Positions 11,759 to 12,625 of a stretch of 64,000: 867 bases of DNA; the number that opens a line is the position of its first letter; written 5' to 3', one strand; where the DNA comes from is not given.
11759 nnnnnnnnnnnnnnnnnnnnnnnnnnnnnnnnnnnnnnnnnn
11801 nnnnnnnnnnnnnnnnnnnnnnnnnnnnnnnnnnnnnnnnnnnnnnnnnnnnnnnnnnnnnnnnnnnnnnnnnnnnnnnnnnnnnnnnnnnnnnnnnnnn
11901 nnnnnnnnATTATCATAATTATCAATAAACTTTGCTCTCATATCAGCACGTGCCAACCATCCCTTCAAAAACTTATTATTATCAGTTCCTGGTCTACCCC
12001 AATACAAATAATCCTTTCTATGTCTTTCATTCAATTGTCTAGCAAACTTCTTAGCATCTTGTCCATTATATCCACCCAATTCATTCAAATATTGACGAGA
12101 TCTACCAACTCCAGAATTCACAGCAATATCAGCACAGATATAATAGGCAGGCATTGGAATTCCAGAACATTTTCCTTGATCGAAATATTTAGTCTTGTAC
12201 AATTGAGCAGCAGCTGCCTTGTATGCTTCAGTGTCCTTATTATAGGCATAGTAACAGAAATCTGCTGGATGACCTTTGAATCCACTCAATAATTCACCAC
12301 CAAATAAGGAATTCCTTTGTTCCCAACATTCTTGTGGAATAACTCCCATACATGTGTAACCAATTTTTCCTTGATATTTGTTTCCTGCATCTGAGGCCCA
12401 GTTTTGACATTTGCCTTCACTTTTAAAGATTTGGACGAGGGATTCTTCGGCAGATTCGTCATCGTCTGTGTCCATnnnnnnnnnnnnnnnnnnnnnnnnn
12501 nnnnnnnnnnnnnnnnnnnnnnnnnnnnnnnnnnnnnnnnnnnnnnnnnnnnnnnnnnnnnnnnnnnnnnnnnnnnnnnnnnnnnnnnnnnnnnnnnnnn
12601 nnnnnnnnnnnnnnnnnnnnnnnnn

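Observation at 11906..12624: Secreted GH108 + PG_binding_3 lysozyme of bacterial/phage type in a eukaryotic gene context (candidate horizontal acquisition); start codon is 1 nt out of frame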

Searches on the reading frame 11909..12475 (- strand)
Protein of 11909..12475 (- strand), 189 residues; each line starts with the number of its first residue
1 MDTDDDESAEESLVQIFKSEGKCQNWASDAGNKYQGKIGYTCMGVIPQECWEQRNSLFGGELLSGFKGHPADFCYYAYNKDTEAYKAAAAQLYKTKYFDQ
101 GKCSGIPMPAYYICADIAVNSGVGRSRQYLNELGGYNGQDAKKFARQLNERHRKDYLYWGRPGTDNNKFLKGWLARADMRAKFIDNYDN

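Call 26: search_protein_representatives(protein=window:11909-12460:-)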
Query: 184 residues. Proteins with E-value up to 0.001 (for the whole library): 98; up to 1e-10: 46; up to 1e-30: 19. The best 98 are listed.
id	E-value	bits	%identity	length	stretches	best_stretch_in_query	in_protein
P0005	1.5e-75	269.6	66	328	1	7-182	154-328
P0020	1.4e-61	224.1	57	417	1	4-183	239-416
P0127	1.5e-61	224.0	56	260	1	4-182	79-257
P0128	4.4e-56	206.2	64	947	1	22-162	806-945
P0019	9.2e-55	201.8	53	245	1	3-182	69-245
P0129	1.3e-47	178.5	52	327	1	7-182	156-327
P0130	3.2e-46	174.0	48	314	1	7-182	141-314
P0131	8.4e-46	172.6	56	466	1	4-144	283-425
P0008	1.3e-41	159.0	67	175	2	91-169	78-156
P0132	1.4e-41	158.9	49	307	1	5-179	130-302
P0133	6.8e-37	143.5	42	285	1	5-182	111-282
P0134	9.8e-37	143.0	47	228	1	4-181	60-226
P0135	7.0e-35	137.0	42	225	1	2-181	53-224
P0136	7.1e-35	137.0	45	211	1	13-180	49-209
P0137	1.5e-33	132.6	43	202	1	7-183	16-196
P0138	5.5e-33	130.8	41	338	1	6-182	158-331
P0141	1.6e-30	122.8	39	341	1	3-182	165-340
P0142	2.1e-30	122.3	39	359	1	7-178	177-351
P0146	8.2e-26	107.4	35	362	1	5-182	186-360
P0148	8.8e-24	100.8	36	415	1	5-182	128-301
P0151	6.8e-18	81.6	34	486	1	4-182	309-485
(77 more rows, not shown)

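Call 36: find_homologous_proteins(query=A3, max_evalue=1e-10)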
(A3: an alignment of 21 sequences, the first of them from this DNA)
Query A3 (21 sequences) (184 aa, profile of the alignment): 21 proteins with E <= 1e-10 among 1283 candidates.
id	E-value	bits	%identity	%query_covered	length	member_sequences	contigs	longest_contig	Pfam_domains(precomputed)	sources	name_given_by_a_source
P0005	7.6e-75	268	66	96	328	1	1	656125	PF05838.18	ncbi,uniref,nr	ncbi:hypothetical protein C9374_004067 [Naegleria lovaniensis]|uniref:TtsA-like Glycoside hydrolase 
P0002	1.9e-74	267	88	99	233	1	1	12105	PF05838.18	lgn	-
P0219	9.8e-74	265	57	97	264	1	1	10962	PF05838.18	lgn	-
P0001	4.2e-73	263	100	100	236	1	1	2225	PF05838.18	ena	-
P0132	1.2e-71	258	48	95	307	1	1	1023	PF05838.18,PF08239.18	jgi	-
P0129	4.7e-71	256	51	96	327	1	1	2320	PF05838.18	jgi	-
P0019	8.8e-71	255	52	97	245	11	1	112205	PF05838.18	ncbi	ncbi:glycosyl hydrolase 108 family protein [Phormidium nigroviride]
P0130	1.4e-70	255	46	98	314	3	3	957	PF05838.18,PF08239.18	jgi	-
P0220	2.5e-70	254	49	95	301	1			PF05838.18,PF08239.18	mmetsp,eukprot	mmetsp:Transcript_9731/g.14361 ORF Transcript_9731/g.14361 Transcript_9731/m.14361 type:complete len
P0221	1.4e-69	251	51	97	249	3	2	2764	PF05838.18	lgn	-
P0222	3.6e-68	247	51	97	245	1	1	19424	PF05838.18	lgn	-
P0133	2.3e-67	244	40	98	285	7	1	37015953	-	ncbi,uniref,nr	ncbi:uncharacterized protein LOC130636528 [Hydractinia symbiolongicarpus]|uniref:uncharacterized pro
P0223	1.3e-65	238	45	99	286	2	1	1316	PF05838.18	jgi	-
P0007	1.0e-63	232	49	97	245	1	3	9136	PF05838.18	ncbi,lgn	ncbi:MAG: glycosyl hydrolase 108 family protein [Actinomycetota bacterium]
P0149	1.8e-59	218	33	97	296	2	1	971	-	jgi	-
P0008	9.2e-40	154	48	86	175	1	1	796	PF05838.18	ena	-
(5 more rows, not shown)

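Call 37: list_cluster_members(proteins=[P0141, P0146, P0148, P0151, P0142, P0127, P0128, P0131, P0220, P0138])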
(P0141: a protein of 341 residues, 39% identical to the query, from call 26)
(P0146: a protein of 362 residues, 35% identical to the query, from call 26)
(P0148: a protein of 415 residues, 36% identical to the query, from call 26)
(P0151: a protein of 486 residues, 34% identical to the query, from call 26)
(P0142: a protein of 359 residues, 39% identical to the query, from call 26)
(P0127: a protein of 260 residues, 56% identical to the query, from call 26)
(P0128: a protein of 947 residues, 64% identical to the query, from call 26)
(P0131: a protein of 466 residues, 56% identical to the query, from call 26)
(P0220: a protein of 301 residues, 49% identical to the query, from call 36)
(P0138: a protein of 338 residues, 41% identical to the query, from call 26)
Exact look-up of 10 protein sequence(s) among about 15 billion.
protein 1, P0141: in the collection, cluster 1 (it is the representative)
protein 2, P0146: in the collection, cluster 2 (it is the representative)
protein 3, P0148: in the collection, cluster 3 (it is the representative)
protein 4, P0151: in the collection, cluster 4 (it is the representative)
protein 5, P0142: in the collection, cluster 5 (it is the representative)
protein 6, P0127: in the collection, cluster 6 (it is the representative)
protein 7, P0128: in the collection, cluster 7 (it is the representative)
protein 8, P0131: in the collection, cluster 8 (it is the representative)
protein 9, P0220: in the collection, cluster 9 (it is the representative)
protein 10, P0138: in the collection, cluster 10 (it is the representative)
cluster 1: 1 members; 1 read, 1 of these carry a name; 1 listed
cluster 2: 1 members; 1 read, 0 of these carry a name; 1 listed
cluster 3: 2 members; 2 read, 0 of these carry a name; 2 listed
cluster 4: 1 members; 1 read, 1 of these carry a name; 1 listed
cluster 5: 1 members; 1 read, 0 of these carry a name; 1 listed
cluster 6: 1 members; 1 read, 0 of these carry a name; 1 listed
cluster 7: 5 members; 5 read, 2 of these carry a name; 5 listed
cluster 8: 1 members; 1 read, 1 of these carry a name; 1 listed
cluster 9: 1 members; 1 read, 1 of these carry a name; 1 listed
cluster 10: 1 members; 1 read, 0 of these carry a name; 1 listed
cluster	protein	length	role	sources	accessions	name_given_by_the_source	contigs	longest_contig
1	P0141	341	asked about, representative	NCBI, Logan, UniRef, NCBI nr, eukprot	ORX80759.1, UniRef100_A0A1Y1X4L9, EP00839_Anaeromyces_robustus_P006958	hypothetical protein BCR32DRAFT_327577 [Anaeromyces robustus] | TtsA-like Glycoside hydrolase family 108 domain-containing protein n=1 Tax=Anaeromyces ... | ORX80759.1 hypothetical protein BCR32DRAFT_327577 [Anaeromyces robustus]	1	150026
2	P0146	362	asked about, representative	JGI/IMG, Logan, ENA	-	-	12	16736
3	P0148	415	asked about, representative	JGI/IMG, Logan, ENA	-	-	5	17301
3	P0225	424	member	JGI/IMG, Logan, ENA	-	-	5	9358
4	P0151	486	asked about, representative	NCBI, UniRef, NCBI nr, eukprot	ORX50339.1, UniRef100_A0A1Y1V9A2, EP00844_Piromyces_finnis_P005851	hypothetical protein BCR36DRAFT_412361 [Piromyces finnis] | Lysozyme-like protein n=1 Tax=Piromyces finnis TaxID=1754191 RepID=A0A1Y1V9A2_9FUNG | ORX50339.1 hypothetical protein BCR36DRAFT_412361 [Piromyces finnis]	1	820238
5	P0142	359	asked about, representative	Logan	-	-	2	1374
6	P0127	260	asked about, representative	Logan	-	-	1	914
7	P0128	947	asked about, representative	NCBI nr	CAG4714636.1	unnamed protein product [Naegleria fowleri]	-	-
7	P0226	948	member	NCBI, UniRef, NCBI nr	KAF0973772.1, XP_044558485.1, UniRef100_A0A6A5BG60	hypothetical protein FDP41_007159 [Naegleria fowleri] | TtsA-like Glycoside hydrolase family 108 domain-containing protein n=1 Tax=Naegleria ... | uncharacterized protein FDP41_007159 [Naegleria fowleri]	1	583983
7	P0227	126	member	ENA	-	-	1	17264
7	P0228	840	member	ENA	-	-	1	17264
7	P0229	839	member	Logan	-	-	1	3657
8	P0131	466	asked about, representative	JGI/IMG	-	hypothetical protein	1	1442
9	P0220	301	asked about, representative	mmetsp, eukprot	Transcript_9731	Transcript_9731/g.14361 ORF Transcript_9731/g.14361 Transcript_9731/m.14361 type:complete ... | CAMPEP_0117418616 /NCGR_PEP_ID=MMETSP0758-20121206/350_1 /TAXON_ID=63605 ...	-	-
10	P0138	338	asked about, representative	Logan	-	-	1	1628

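Call 44: predict_structure(alignment_id=A4)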
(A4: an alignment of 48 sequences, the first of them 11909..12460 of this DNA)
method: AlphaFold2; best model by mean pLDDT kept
length: 184 residues; sequences in the alignment: 48
mean_pLDDT: 95.6   pTM: 0.88
mean pLDDT of the five models: 95.6, 95.3, 94.9, 94.7, 94.4
residues with pLDDT >= 90: 170; 70-90: 13; 50-70: 1; < 50: 0
segments of 3 or more residues with pLDDT < 50: none
pLDDT, mean of each block of 10 residues (from residue 1): 94 91 86 95 97 97 97 98 97 96 98 97 98 97 98 97 96 98 84
secondary structure, 60 per line:
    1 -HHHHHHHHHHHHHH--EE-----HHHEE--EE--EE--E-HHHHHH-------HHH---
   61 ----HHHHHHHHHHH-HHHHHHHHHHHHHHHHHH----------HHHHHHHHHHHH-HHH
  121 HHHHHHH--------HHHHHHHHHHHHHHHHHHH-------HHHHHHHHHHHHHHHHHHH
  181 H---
elements in order: H2-15 H42-47 H65-75 H77-94 H105-116 H118-127 H136-154 H162-181

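Call 47: fold_search(model_id=the predicted structure, library=pdb)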
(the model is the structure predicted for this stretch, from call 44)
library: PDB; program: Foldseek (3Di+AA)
matches with E <= 10: 27; with E <= 0.001: 0
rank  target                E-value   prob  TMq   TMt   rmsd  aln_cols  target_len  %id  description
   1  7dnp                  4.2e-03  1.00  0.59  0.62   6.1       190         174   18  Structure of Brucella abortus SagA (released 2021-06-23)
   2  3bkh                  1.2e+00  0.33  0.38  0.28   9.9       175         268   15  Crystal structure of the bacteriophage phiKZ lytic transglycosylase, gp144 (released 2008-01-08)
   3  8b2s_A                2.2e+00  0.38  0.47  0.38   6.3       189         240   13  GH24 family muramidase from Trichophaea saccata with an SH3-like cell wall binding domain (released 2023-07-19)
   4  8iqh_G                2.4e+00  0.08  0.24  0.06  16.3       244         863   12  Structure of Full-Length AsfvPrimPol in Apo-Form (released 2023-07-26)
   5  4dq7_A                2.6e+00  0.12  0.29  0.31  11.7       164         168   15  Structural Investigation of Bacteriophage Phi6 Lysin (V207F mutant) (released 2013-01-02)
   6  9iwa_A                2.7e+00  0.15  0.25  0.07  14.8       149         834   13  Structure of apo AsfvPrimPol with dodecamer (released 2025-12-24)
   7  4dqj_A                3.6e+00  0.11  0.29  0.35   9.5       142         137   16  Structural Investigation of Bacteriophage Phi6 Lysin (in complex with chitotetraose) (released 2013-01-02)
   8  9ivf_F                3.6e+00  0.11  0.24  0.09  12.6       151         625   13  Structure of Full-Length AsfvPrimPol with polyT DNA (released 2025-12-24)
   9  3onq_A                3.8e+00  0.04  0.20  0.16  18.1       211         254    9  Crystal Structure of Regulator of Polyketide Synthase Expression BAD_0249 from Bifidobacterium adolescentis (released 2010-09-08)
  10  2q24_A                4.0e+00  0.04  0.16  0.17  16.4       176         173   12  Crystal structure of TetR transcriptional regulator SCO0520 from Streptomyces coelicolor (released 2007-07-03)
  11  5aa3_C                4.8e+00  0.08  0.33  0.19   9.0       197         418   11  Crystal structure of MltF from Pseudomonas aeruginosa in the presence of tetrasaccharide and tetrapeptide (released 2016-10-12)
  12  5ewx_B                6.5e+00  0.08  0.37  0.33  11.4       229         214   10  Fusion protein of T4 lysozyme and B4 domain of protein A from staphylococcal aureus with chemical cross-linker EY-CBS (released 2016-03-30)
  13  4dq5_B                6.5e+00  0.04  0.21  0.24  13.0       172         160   14  Structural Investigation of Bacteriophage Phi6 Lysin (WT) (released 2013-01-02)
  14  3an4_B                6.5e+00  0.04  0.13  0.10  12.8        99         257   10  Human PPAR gamma ligand binding domain in complex with a gamma selective agonist MO4R (released 2011-07-27)
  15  6khi_F                6.8e+00  0.01  0.13  0.06  18.8       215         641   12  Supercomplex for cylic electron transport in cyanobacteria (released 2020-02-12)
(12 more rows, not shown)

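Call 56: find_encoding_contigs(protein=P0133, flank=6000, max_places=2)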
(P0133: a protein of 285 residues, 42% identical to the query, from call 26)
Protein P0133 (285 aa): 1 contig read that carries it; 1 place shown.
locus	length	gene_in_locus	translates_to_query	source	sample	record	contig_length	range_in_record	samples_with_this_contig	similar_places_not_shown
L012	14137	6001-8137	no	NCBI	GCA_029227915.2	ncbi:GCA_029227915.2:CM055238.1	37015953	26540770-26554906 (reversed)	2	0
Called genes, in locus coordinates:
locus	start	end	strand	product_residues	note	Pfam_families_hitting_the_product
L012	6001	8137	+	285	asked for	-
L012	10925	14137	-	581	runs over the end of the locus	PF12796:Ank_2, PF13857:Ank_5 (weak), PF00023:Ank (weak), PF12796:Ank_2, PF00023:Ank (weak), PF12796:Ank_2 (weak), PF00536:SAM_1, PF07647:SAM_2, +3 more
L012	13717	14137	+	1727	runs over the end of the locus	PF03564:DUF1759, PF00078:RVT_1 (weak), PF05380:Pao_retrotransp, PF17921:Integrase_H2C2, PF18701:DUF5641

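Call 57: list_cluster_members(proteins=[L011:1536-2672:+, L011:3149-5434:+, L002:5012-8155:+, window:11909-12475:-, window:11909-12583:-, window:15453-16289:+, window:19514-20437:+, P0219, P0223, P0129])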
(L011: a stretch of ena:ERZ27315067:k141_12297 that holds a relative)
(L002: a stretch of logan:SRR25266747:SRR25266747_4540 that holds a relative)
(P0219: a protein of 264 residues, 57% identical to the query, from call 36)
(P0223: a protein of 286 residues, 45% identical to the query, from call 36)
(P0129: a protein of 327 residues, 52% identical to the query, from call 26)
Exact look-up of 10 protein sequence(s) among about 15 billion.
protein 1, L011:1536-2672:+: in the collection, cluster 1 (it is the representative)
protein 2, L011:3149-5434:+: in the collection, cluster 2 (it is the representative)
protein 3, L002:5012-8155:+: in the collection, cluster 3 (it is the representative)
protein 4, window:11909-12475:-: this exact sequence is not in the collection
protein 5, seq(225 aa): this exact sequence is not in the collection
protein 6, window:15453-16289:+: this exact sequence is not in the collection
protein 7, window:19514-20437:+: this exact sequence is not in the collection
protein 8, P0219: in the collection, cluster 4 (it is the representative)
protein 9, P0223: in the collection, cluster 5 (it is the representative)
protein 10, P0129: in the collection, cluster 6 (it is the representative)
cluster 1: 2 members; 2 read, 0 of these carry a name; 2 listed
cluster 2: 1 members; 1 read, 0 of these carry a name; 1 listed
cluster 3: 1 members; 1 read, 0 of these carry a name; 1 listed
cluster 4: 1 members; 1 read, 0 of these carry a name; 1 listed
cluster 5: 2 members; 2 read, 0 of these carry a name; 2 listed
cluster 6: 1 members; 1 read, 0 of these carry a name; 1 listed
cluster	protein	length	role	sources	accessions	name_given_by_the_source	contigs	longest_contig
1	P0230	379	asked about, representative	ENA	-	-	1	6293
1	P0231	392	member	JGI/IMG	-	-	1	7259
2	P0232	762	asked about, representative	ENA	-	-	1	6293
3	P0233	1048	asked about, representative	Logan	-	-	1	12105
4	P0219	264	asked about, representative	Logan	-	-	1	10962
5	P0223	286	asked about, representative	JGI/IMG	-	-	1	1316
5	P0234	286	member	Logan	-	-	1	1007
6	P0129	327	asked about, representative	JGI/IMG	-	-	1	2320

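Call 61: search_dna_similar(query=window:11909-12460:-, collection=plasmids, mode=protein, max_evalue=1e-8, max_rows=25)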
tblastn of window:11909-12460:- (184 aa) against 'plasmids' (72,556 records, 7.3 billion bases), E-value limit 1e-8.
No match.

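Call 62: search_dna_similar(query=window:11909-12460:-, collection=phages, mode=protein, max_evalue=0.00001, max_rows=15)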
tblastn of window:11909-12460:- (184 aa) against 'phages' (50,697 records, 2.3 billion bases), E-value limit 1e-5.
No match.

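Call 65: find_related_loci(query=A5, collection=genome_contigs, flank=4000)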
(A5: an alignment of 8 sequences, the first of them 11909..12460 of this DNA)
Query A5 (184 aa) in genome_contigs; peptide patterns used: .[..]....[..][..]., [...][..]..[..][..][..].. (x = any residue, [..] = any of these).
23 stretches matched a pattern; 3 encode a relative of the query (tblastn E <= 1e-3); 3 distinct loci.
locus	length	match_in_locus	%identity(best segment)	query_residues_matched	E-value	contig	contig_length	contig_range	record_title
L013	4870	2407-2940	50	2-182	1e-60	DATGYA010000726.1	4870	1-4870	MAG TPA_asm: Kamptonema sp. isolate SMAG_U10623 k141_83259, whole genome shotgun sequence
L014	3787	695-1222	49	4-182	8e-59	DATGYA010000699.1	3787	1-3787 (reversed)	MAG TPA_asm: Kamptonema sp. isolate SMAG_U10623 k141_167194, whole genome shotgun sequence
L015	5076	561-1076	49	5-180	2e-55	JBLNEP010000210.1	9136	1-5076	MAG: Actinomycetota bacterium isolate MAG69 PRJNA853613_bin2_renamed_209, whole genome shotgun sequence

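Call 79: find_encoding_contigs(protein=P0219, flank=8000, max_places=2)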
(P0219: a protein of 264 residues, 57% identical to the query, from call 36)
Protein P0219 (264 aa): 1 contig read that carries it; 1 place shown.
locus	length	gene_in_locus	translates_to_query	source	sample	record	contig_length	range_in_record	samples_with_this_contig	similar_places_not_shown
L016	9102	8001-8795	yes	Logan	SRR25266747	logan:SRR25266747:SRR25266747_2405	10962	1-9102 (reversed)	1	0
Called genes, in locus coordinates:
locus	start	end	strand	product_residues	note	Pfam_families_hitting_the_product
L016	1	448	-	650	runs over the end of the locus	-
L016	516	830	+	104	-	-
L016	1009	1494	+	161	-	-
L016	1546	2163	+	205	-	-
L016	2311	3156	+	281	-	PF25900:PAPPA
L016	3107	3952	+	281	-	PF00651:BTB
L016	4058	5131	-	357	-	PF08240:ADH_N, PF00107:ADH_zinc_N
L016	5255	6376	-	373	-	PF25390:WD40_RLD, PF25384:Alsin_RLD (faint), PF00415:RCC1, PF13540:RCC1_2 (weak), PF00415:RCC1, PF13540:RCC1_2 (weak)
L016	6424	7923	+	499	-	-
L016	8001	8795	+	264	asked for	PF05838:Glyco_hydro_108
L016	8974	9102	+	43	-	?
